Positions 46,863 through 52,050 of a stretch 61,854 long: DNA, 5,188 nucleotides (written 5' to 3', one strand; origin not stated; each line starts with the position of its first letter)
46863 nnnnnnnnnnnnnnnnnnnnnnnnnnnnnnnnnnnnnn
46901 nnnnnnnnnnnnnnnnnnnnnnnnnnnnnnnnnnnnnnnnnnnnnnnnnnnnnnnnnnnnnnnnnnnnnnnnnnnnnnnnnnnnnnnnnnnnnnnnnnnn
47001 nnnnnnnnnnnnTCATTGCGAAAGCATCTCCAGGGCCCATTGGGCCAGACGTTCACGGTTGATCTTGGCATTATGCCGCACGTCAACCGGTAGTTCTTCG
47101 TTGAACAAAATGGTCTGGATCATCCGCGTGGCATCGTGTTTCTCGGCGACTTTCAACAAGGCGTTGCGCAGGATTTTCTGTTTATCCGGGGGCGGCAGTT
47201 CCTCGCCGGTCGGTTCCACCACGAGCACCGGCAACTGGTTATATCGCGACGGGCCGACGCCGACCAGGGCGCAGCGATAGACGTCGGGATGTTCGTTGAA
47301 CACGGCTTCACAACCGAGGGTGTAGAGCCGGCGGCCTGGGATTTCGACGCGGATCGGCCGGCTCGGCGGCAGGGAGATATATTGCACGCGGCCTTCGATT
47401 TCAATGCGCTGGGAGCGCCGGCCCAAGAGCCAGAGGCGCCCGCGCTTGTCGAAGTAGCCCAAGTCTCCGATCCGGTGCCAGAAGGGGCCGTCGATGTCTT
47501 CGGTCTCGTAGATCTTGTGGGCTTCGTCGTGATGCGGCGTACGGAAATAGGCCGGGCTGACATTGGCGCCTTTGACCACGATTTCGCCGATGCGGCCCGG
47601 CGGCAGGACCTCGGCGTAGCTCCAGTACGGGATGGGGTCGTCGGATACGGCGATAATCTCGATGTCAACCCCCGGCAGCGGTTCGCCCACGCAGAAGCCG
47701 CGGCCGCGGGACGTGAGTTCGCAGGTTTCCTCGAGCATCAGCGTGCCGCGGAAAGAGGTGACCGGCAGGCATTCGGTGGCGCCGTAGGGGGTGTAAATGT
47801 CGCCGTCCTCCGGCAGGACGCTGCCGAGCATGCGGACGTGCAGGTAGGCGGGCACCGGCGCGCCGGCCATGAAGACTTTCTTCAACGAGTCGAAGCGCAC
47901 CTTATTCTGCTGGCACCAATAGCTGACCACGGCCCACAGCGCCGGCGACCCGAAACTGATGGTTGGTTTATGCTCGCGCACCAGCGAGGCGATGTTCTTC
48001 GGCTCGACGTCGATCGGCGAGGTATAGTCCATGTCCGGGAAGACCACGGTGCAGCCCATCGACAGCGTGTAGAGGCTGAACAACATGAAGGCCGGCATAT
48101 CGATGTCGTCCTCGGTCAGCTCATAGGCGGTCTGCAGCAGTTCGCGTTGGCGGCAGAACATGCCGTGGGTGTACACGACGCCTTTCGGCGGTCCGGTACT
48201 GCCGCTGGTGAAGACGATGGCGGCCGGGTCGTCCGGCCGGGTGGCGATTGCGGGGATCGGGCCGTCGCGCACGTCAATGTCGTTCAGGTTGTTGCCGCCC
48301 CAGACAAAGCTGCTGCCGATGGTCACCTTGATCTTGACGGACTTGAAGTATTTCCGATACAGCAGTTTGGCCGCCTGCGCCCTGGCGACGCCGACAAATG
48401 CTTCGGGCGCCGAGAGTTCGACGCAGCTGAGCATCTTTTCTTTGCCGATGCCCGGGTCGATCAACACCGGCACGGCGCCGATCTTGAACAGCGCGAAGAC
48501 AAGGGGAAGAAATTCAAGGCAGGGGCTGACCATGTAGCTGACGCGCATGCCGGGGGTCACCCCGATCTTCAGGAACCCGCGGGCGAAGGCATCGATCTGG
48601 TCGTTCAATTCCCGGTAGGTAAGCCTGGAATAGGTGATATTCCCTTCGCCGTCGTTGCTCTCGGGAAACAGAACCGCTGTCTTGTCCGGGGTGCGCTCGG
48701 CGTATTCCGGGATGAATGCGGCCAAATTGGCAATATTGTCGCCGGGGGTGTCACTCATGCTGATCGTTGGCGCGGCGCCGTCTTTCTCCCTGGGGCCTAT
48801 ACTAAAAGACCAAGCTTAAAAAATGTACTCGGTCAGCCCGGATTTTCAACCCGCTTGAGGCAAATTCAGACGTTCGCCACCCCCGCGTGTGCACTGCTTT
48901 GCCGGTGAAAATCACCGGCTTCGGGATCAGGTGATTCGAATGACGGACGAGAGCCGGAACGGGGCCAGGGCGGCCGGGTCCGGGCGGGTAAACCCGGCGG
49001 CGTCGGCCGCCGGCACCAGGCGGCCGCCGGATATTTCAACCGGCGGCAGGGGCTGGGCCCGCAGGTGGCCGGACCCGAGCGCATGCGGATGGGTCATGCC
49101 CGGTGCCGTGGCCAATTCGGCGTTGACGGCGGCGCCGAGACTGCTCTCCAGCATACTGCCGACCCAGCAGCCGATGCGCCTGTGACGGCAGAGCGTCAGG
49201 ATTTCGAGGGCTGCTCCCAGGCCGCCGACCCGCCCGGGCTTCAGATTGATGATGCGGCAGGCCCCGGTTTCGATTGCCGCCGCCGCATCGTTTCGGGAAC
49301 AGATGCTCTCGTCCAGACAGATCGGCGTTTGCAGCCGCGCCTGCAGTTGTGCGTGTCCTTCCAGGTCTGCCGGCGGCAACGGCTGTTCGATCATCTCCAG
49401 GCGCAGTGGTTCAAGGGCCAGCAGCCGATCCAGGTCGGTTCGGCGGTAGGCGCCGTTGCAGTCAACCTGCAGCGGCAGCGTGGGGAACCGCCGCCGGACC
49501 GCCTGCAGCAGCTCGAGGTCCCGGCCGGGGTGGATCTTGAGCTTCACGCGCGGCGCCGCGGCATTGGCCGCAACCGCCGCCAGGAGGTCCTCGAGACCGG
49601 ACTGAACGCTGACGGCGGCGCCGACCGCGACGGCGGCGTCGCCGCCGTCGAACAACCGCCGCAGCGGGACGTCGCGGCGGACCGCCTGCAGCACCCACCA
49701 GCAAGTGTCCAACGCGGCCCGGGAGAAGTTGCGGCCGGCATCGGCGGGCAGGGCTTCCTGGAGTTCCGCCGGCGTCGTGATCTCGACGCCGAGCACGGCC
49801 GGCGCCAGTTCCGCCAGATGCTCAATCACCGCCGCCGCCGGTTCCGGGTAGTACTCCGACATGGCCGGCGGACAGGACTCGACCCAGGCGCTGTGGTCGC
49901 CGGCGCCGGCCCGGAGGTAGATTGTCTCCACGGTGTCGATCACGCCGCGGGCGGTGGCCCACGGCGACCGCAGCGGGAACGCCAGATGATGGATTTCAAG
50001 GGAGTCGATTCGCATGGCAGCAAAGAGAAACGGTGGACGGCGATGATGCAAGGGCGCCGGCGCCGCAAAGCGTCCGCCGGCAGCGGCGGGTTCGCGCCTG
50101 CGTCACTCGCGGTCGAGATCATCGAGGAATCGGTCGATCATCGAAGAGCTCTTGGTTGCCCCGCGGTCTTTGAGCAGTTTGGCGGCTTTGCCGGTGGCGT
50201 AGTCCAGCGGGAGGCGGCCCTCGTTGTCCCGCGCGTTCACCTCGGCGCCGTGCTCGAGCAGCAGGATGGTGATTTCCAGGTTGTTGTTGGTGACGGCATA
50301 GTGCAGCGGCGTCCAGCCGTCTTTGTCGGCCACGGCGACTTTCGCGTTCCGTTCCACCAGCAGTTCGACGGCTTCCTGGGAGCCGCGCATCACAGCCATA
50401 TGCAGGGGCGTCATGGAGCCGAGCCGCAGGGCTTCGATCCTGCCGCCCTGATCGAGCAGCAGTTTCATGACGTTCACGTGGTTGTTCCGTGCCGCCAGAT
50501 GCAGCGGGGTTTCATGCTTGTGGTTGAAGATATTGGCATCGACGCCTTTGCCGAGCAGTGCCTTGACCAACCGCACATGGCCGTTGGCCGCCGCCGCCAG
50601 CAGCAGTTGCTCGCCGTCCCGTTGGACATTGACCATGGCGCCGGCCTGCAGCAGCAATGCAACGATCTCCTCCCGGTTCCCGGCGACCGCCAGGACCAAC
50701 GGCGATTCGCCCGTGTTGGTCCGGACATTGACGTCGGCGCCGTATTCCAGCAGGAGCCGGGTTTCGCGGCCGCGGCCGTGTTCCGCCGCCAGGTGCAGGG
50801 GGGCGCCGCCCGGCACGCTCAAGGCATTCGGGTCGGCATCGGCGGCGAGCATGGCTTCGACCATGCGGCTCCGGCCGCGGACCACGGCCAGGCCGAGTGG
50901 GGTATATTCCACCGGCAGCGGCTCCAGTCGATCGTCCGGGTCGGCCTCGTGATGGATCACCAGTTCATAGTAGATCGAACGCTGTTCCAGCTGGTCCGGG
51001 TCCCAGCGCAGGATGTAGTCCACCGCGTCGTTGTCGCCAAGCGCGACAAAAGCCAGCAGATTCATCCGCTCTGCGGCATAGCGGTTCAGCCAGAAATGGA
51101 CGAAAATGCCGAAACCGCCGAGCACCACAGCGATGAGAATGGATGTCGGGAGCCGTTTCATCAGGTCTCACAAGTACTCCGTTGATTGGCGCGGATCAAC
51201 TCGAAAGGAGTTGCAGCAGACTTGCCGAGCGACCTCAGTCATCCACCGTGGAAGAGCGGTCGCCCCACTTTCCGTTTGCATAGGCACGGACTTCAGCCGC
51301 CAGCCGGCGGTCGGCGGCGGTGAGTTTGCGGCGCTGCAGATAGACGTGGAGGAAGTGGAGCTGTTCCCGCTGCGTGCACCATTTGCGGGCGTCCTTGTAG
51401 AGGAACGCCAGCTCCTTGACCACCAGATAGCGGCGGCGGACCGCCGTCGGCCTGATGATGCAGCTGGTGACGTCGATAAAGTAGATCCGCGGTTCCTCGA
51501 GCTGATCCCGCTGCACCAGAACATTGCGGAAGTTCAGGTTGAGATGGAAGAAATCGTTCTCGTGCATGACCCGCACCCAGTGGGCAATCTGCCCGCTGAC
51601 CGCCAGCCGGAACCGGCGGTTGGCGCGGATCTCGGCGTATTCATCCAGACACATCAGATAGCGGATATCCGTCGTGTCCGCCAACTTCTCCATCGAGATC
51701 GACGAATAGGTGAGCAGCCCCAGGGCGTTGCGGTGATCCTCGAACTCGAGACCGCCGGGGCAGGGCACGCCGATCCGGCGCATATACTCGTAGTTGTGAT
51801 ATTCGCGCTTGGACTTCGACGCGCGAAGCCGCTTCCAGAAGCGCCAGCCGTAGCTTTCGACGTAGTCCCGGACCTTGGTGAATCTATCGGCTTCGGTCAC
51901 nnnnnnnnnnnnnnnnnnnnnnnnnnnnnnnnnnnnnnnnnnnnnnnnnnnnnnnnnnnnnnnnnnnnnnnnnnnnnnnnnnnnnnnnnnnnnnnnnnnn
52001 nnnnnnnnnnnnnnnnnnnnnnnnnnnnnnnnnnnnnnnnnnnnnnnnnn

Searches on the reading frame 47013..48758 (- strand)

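Call 81: search_protein_families(library=pfam, proteins=[window:47013-48758:-], max_evalue=0.001)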
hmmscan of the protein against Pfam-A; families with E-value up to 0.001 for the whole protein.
window:47013-48758:- (581 aa): 1 family
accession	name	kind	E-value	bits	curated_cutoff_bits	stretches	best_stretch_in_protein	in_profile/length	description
PF00501.34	AMP-binding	-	1.1e-56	192.7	29.9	1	18-405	3-384/384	AMP-binding enzyme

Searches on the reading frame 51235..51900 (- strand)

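Call 81: search_protein_families(library=pfam, proteins=[window:51235-51900:-], max_evalue=0.001)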
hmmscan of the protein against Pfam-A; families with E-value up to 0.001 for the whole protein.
window:51235-51900:- (221 aa): 2 families
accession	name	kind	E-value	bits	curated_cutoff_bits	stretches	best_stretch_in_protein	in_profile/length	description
PF06293.20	Kdo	-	5.3e-13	49.3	21.3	1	22-187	51-207/207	Lipopolysaccharide kinase (Kdo/WaaP) family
PF01163.29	RIO1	-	2.9e-05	24.2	22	1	8-145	26-149/187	RIO domain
